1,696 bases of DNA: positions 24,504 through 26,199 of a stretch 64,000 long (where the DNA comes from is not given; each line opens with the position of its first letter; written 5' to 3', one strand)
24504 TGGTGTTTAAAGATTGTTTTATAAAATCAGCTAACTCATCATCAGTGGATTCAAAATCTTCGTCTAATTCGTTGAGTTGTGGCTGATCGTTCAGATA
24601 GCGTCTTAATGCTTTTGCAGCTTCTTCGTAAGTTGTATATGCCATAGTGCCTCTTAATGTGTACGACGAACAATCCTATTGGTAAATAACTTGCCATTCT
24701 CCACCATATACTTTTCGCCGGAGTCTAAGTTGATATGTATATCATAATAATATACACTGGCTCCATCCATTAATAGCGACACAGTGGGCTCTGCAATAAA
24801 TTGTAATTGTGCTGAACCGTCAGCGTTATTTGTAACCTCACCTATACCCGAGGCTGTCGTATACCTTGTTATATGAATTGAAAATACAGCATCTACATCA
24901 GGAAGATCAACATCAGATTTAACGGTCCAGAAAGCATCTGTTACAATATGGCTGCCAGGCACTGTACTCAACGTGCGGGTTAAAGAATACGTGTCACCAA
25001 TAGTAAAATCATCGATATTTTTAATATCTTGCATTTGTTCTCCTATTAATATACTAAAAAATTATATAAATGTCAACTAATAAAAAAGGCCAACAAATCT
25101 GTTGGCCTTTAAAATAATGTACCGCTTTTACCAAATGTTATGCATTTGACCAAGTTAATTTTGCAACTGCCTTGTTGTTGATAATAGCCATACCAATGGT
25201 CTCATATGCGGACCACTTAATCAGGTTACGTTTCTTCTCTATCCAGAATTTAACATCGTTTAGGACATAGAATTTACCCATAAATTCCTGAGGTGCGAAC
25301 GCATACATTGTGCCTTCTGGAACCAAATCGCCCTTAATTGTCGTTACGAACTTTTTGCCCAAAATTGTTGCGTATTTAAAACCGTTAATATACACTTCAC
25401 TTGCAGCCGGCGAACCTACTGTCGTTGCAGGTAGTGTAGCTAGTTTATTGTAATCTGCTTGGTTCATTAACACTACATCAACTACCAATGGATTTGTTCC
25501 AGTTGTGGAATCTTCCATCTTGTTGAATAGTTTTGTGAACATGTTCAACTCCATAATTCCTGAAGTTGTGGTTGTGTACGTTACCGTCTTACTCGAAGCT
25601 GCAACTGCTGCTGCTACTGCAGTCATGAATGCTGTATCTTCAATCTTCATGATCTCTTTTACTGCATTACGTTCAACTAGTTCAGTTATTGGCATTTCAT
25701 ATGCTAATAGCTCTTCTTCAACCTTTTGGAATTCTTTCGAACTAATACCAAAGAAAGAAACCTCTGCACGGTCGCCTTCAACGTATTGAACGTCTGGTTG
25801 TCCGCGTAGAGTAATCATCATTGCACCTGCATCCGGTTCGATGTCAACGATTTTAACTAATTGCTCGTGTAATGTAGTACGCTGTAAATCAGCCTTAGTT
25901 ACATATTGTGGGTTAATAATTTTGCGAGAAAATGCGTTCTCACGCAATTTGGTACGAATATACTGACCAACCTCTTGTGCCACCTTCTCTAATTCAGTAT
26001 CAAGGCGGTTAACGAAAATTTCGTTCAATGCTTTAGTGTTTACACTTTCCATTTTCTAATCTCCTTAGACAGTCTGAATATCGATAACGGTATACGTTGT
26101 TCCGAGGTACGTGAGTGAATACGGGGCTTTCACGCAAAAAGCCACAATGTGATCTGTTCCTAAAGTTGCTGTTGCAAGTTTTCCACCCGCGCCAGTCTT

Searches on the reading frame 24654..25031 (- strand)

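Call 35: search_protein_families(library=phrogs, proteins=[window:24654-25031:-], max_evalue=0.001)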
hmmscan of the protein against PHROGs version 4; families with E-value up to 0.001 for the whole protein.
window:24654-25031:- (125 aa): 1 family
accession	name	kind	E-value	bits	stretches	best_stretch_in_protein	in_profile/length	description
phrog_1084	-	unknown function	0.00015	22.8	1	10-119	13-112/123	unknown function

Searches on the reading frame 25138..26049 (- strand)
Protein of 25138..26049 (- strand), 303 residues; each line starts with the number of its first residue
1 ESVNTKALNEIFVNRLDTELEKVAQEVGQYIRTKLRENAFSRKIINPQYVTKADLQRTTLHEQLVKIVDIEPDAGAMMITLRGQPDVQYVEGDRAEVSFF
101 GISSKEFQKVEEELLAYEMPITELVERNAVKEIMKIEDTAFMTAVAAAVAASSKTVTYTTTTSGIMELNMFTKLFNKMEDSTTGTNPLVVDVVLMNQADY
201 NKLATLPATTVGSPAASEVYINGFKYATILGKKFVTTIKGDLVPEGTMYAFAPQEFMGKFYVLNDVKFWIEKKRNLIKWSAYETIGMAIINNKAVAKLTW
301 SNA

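Call 35: search_protein_families(library=phrogs, proteins=[window:25138-26049:-], max_evalue=0.001)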
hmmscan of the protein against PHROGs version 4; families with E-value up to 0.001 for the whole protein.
window:25138-26049:- (303 aa): 1 family
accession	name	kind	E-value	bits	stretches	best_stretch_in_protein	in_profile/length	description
phrog_2522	-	head and packaging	3.7e-18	66.7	1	21-298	58-315/318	major head protein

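Call 36: search_dna_similar(query=window:25138-26049:-, collection=phages, mode=protein, max_rows=15, max_evalue=0.001)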
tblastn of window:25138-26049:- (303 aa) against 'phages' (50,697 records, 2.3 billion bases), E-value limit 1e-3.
Records with a match: 6; places in all: 6; records where one place covers at least 80% of the query: 6.
Best place of each record, by identity: <60% 6.
By first word of the organism name: Vibrio 3; Bacillus 2; Salmonella 1.
By host as written in the record: - 3; Bacillus megaterium str. ATCC 43725 2; Salmonella enterica subsp. enterica serovar Typhimurium ATCC 14028 1.
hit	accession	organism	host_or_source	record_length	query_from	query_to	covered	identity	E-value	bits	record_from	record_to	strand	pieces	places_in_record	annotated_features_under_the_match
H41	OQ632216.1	Salmonella phage Arash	Salmonella enterica subsp. enterica ...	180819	1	294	97%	32.7%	2e-37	146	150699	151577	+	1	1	major capsid protein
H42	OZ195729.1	Vibrio phage D69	Seawater and oysters mix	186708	1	294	97%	28.5%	9e-30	124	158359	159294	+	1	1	hypothetical protein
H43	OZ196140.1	Vibrio phage D181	Seawater and oysters mix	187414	1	294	97%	28.5%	9e-30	124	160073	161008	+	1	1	hypothetical protein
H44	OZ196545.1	Vibrio phage D148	Seawater and oysters mix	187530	1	294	97%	28.5%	9e-30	124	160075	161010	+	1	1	hypothetical protein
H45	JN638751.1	Bacillus phage G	Bacillus megaterium str. ATCC 43725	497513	16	299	94%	25.6%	2e-9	65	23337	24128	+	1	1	27: gp27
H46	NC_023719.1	Bacillus phage G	Bacillus megaterium str. ATCC 43725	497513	16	299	94%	25.6%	2e-9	65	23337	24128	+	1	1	27: major head protein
